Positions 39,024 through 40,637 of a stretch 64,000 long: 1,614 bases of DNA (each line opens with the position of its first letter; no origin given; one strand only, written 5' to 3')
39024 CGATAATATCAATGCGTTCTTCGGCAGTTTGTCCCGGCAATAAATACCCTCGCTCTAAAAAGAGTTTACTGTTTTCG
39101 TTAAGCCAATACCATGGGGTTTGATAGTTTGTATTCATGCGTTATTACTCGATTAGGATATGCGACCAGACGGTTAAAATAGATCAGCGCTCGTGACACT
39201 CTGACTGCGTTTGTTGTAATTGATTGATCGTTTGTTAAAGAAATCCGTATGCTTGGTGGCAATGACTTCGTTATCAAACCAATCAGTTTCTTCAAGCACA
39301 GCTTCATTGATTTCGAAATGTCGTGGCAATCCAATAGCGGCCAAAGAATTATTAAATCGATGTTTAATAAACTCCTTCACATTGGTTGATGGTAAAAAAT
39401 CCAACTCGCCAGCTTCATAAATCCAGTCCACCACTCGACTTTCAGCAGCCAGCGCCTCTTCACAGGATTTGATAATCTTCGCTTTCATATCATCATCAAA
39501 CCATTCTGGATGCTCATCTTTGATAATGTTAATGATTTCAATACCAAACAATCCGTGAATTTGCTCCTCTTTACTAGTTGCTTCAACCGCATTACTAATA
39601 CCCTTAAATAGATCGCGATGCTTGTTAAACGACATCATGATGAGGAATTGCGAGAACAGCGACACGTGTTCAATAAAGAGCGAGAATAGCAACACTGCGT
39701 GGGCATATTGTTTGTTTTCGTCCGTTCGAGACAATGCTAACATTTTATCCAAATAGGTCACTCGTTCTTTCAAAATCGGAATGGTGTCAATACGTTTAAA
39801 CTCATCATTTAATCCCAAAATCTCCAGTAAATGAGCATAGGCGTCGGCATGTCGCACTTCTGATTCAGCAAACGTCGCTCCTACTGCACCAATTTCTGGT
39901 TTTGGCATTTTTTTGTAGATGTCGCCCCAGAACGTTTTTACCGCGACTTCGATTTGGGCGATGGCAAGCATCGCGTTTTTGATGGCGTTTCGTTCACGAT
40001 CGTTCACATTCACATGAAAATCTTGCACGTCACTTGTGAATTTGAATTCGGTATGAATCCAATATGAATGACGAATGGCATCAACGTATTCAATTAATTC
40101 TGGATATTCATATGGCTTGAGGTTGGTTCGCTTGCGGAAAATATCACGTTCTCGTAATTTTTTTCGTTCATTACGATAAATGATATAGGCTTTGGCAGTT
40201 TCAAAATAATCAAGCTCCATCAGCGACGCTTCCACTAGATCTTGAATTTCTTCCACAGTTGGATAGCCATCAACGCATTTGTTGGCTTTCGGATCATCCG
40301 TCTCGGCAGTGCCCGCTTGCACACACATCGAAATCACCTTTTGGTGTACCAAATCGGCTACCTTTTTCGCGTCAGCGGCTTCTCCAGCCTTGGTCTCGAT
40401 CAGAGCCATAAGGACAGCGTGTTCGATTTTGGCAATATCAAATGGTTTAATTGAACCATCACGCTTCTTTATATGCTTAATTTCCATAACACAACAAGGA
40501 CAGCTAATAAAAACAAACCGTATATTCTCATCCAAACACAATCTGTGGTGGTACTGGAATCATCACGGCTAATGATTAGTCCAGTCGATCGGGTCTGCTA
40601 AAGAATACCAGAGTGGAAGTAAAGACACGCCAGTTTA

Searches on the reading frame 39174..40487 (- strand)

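Call 88: search_protein_families(library=pfam, proteins=[window:39174-40487:-], max_evalue=0.001)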
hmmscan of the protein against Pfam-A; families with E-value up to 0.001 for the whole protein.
window:39174-40487:- (437 aa): 2 families
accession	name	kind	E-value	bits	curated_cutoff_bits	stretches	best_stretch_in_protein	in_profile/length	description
PF00268.27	Ribonuc_red_sm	-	1e-57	196.1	33.6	1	120-393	1-276/281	Ribonucleotide reductase, small chain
PF03477.21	ATP-cone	-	5.6e-17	62.5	25.8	1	5-110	2-88/88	ATP cone domain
